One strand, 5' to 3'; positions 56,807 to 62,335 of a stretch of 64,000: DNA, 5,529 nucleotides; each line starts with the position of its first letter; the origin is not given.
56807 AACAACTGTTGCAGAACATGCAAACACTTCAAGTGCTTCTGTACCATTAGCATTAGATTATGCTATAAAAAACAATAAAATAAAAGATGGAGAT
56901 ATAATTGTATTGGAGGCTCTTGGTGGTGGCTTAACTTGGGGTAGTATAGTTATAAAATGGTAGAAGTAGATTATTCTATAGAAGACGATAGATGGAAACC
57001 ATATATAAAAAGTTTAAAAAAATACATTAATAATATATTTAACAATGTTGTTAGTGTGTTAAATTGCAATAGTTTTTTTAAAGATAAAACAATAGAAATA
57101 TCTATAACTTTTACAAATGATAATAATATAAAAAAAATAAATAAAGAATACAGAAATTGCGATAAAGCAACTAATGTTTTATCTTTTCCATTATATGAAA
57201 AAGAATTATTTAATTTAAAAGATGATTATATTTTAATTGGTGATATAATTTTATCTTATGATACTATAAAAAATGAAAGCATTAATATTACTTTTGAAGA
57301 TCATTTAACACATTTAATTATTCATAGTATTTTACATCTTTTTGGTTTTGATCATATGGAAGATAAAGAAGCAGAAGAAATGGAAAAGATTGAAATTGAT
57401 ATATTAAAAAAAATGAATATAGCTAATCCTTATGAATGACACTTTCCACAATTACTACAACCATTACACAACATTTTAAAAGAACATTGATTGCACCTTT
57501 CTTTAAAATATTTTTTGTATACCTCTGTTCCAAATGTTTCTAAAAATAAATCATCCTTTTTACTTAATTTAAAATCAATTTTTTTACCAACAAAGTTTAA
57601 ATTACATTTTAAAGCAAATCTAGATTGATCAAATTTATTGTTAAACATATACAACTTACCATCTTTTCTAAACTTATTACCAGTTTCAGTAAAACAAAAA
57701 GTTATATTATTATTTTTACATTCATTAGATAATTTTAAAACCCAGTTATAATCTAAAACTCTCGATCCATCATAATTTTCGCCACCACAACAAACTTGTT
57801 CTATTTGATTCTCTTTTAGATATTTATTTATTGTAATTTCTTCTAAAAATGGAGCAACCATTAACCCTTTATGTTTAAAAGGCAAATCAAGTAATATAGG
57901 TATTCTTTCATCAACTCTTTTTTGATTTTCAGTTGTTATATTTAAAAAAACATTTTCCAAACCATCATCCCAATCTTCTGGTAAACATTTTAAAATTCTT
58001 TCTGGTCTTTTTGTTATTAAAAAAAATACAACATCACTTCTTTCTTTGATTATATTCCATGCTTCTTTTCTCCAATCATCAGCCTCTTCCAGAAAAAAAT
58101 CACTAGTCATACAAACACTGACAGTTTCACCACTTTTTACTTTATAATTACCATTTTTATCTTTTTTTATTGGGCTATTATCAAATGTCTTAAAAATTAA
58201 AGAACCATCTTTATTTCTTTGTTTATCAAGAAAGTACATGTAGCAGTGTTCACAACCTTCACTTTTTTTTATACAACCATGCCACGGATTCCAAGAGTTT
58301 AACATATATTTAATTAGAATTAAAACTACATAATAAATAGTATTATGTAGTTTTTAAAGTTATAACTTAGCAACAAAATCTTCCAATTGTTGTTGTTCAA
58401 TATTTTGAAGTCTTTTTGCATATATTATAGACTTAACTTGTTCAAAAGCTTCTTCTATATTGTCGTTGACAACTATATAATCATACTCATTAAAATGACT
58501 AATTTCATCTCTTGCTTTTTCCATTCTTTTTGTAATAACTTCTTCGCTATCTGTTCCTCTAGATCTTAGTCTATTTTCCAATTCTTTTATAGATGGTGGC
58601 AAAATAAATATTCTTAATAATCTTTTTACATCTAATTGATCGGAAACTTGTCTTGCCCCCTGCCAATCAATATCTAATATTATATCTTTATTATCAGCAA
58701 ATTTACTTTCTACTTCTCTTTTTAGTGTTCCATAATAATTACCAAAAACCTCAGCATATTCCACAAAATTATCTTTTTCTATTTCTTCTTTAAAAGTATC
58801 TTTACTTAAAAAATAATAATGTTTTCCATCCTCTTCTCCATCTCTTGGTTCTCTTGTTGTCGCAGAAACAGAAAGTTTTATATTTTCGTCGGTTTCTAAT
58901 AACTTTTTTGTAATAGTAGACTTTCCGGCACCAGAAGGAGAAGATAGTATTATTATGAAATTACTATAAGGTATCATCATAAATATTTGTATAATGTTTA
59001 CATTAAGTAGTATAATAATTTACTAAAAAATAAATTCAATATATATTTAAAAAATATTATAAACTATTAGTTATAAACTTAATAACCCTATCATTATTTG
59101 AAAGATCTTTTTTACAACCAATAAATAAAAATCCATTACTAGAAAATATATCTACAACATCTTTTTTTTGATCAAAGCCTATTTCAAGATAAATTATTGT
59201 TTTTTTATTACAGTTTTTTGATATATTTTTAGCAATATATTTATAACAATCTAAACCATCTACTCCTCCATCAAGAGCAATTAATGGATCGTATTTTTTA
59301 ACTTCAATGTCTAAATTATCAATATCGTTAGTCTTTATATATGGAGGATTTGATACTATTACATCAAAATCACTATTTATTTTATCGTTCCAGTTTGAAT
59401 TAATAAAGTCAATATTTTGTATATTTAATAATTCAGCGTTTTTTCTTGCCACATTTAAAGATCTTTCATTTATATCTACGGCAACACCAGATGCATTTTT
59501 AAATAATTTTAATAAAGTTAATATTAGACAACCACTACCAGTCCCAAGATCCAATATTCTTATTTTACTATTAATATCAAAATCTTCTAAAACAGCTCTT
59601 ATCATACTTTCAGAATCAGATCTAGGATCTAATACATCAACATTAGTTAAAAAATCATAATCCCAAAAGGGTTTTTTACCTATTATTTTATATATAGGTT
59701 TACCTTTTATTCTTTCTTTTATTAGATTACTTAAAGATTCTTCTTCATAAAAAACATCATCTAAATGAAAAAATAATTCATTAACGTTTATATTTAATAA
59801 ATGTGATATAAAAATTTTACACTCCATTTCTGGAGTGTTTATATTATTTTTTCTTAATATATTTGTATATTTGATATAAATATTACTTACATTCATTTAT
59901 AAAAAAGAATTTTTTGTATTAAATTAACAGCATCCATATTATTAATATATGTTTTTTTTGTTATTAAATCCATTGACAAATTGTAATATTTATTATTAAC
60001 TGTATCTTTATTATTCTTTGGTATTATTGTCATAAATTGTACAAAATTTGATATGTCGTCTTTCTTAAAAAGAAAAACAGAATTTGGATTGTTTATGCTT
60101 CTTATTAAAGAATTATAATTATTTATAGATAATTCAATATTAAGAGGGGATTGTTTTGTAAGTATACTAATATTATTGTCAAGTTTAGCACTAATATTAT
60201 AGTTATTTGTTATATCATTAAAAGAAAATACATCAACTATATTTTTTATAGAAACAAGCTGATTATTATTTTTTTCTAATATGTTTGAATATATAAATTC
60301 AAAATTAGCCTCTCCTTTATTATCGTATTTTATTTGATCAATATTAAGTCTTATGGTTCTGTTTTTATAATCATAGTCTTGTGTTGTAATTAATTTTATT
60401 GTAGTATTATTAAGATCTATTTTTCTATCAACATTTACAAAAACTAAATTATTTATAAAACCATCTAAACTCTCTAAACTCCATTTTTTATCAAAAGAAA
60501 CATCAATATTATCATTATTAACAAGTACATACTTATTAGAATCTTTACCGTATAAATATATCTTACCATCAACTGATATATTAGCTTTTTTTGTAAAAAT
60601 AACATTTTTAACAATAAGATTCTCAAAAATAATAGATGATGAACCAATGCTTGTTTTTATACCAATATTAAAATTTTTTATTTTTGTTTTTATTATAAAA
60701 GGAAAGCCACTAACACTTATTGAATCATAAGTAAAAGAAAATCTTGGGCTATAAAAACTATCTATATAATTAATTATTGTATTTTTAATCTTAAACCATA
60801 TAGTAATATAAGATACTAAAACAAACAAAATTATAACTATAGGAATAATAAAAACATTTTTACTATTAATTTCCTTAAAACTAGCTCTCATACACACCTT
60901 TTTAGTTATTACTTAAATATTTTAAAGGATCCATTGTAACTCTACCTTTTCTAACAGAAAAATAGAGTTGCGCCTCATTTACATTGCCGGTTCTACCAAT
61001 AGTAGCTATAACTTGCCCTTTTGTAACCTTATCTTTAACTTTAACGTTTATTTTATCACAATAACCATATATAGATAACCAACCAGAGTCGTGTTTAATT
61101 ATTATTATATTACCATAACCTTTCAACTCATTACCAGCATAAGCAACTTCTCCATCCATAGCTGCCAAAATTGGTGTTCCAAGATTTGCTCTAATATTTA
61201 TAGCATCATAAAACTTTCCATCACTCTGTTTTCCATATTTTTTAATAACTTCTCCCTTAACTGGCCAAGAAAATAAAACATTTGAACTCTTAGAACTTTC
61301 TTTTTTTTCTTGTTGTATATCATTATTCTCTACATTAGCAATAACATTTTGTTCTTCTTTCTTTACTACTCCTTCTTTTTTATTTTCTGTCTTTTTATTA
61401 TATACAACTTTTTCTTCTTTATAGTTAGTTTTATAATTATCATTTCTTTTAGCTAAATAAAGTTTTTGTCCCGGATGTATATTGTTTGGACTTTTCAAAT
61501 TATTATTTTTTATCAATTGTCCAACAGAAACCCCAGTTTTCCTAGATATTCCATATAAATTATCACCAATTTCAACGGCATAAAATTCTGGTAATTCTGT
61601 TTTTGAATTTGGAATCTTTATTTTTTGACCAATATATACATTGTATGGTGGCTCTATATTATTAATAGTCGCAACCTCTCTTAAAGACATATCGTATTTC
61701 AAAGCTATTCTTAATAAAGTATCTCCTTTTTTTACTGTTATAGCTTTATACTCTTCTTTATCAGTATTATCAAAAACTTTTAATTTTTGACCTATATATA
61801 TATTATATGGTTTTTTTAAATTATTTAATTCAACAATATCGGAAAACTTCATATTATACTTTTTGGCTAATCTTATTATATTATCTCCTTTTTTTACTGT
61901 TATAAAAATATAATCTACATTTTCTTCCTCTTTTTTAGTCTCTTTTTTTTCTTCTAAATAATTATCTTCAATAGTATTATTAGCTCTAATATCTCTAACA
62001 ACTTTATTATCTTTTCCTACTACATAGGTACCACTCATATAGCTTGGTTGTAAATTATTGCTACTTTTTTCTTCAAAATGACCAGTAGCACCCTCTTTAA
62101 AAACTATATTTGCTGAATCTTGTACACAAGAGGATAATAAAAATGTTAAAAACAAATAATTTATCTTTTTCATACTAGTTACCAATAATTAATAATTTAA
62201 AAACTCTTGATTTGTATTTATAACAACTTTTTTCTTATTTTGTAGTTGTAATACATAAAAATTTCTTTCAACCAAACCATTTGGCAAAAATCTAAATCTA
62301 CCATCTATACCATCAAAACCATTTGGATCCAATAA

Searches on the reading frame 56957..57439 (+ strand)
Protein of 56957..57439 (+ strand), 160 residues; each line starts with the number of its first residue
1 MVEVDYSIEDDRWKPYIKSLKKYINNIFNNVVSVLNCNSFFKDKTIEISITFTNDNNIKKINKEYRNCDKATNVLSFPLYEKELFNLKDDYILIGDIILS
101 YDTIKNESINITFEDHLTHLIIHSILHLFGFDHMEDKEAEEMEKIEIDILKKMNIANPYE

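Call 12: search_protein_families(library=pfam, proteins=[window:56957-57439:+], max_evalue=0.001)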
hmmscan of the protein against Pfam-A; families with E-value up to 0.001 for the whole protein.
window:56957-57439:+ (160 aa): 1 family
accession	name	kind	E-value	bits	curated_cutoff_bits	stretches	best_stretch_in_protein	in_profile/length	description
PF02130.23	YbeY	-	8.6e-35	119.9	25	1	20-153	7-129/129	Endoribonuclease YbeY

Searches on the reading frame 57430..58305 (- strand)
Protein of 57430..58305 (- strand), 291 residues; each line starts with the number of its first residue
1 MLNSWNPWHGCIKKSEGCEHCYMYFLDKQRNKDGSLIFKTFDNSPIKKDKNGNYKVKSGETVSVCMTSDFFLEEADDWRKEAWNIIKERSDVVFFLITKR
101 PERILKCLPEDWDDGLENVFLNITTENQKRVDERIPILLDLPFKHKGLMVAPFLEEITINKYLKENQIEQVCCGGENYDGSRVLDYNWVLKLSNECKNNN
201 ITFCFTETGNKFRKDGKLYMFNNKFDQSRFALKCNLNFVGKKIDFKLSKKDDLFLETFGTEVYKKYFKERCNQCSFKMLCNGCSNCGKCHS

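Call 12: search_protein_families(library=pfam, proteins=[window:57430-58305:-], max_evalue=0.001)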
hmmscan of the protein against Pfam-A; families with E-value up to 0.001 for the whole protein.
window:57430-58305:- (291 aa): 1 family
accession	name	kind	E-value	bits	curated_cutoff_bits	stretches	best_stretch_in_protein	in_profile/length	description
PF07505.17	DUF5131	-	8.6e-37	127.4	28.9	1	4-213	10-220/243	Protein of unknown function (DUF5131)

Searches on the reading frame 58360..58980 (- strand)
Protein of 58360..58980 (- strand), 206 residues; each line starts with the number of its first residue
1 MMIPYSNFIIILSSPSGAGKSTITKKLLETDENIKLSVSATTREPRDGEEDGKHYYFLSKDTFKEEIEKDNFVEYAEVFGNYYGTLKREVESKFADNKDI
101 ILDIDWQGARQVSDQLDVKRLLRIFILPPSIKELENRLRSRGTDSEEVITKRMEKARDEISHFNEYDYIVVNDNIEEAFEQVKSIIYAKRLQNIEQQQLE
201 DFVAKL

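Call 13: search_protein_families(library=pfam, proteins=[window:58360-58980:-], max_evalue=0.05)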
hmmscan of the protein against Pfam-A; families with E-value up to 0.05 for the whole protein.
window:58360-58980:- (206 aa): 5 families
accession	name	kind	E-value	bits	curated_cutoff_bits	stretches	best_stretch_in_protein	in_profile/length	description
PF00625.27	Guanylate_kin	-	3.9e-58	196.6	25.2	1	10-188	5-181/182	Guanylate kinase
PF13671.12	AAA_33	-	2.9e-06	28.1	27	1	15-158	7-138/143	AAA domain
PF13238.12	AAA_18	-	0.0088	16.9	29.4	1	10-148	1-118/128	AAA domain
PF03193.22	RsgA_GTPase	-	0.011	16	30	1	8-40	107-139/174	RsgA GTPase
PF13401.12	AAA_22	-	0.049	14.4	27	0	9-34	7-32/130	AAA domain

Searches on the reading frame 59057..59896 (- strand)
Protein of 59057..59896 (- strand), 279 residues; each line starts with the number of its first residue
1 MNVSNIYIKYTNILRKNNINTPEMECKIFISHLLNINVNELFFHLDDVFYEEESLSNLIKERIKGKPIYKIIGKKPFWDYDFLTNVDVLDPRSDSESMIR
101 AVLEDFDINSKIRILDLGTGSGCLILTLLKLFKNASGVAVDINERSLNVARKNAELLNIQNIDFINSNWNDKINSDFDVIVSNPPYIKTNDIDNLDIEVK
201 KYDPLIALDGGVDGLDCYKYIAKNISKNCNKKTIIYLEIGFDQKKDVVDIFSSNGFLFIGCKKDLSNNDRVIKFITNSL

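Call 13: search_protein_families(library=pfam, proteins=[window:59057-59896:-], max_evalue=0.05)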
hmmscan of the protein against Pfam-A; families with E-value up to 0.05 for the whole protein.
window:59057-59896:- (279 aa): 26 families (the best 25 are shown)
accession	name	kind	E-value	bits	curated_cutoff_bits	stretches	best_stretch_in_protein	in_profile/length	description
PF05175.20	MTS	-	9.6e-16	58.3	23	1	102-191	23-113/170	Methyltransferase small domain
PF13847.12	Methyltransf_31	-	2.7e-14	53.5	27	1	109-194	2-89/145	Methyltransferase domain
PF13649.12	Methyltransf_25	-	1.3e-09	39.1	27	1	114-189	1-79/97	Methyltransferase domain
PF06325.19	PrmA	-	1.3e-09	38.4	22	1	103-183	155-233/296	Ribosomal protein L11 methyltransferase (PrmA)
PF17827.6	PrmC_N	-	3.2e-07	31.2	23.4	1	9-73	5-71/71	PrmC N-terminal domain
PF08242.18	Methyltransf_12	-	9.8e-07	29.9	30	1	115-183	1-72/98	Methyltransferase domain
PF01170.24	UPF0020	-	2.7e-05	24.4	22.3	1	136-187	78-132/197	RMKL-like, methyltransferase domain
PF07669.17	Eco57I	-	3.2e-05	24.5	25.3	1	148-202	40-94/171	Eco57I restriction-modification methylase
PF02384.22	N6_Mtase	-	6e-05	23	20.4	1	96-189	36-138/311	N-6 DNA Methylase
PF08241.18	Methyltransf_11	-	0.00014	22.9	21.2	1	115-183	1-67/95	Methyltransferase domain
PF03602.21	Cons_hypoth95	-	0.00018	21.7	24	1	111-194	42-131/182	Conserved hypothetical protein 95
PF01209.24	Ubie_methyltran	-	0.00033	20.5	20.1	1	112-170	49-108/233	ubiE/COQ5 methyltransferase family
PF01728.25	FtsJ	-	0.00038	20.9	24.1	1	102-182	12-97/181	FtsJ-like methyltransferase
PF09445.16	Methyltransf_15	-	0.00051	20.1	22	1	113-185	3-80/165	RNA cap guanine-N2 methyltransferase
PF01135.25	PCMT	-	0.00056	20.2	20.3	1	96-167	59-131/210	Protein-L-isoaspartate(D-aspartate) O-methyltransferase (PCMT)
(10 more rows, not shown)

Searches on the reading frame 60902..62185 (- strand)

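Call 13: search_protein_families(library=pfam, proteins=[window:60902-62185:-], max_evalue=0.05)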
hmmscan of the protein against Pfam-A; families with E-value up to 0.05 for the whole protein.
window:60902-62185:- (427 aa): 11 families
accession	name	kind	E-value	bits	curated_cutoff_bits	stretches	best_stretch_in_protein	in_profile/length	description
PF01476.26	LysM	-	1.1e-40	137.7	20.9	3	95-137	1-42/43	LysM domain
PF01551.29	Peptidase_M23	-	1.5e-27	96.1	28.7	1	326-420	3-96/96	Peptidase family M23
PF23473.1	LysM3_LYK4_5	-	1.1e-07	32.3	29.3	0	202-238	5-40/48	LYK4/5 LysM3 domain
PF13144.11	ChapFlgA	-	5.2e-05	23.7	23.8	0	205-250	37-80/122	Chaperone for flagella basal body P-ring formation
PF23462.1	LysM3_NFP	-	0.00012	23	28.1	0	99-123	9-33/48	NFP LysM3 domain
PF13533.13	Biotin_lipoyl_2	-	0.0017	18.6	29.8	0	378-396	13-31/32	Biotin-lipoyl like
PF16576.10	HlyD_D23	-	0.0078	15.9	30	0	372-414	26-69/214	Barrel-sandwich domain of CusB or HlyD membrane-fusion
PF23472.1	LysM2_CERK1_LYK3_4_5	-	0.027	14.8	27.4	0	202-242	8-51/56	LYK3/4/5 LysM2 domain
PF04225.17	LysM_OapA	-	0.031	14.8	22.3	0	147-193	3-53/85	Opacity-associated protein A LysM-like domain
PF17855.7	MCM_lid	-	0.04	14.8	27.4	0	68-127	22-80/87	MCM AAA-lid domain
PF23117.1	DpnD_N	-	0.047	14.4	27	0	81-137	20-74/93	DpnD N-terminal domain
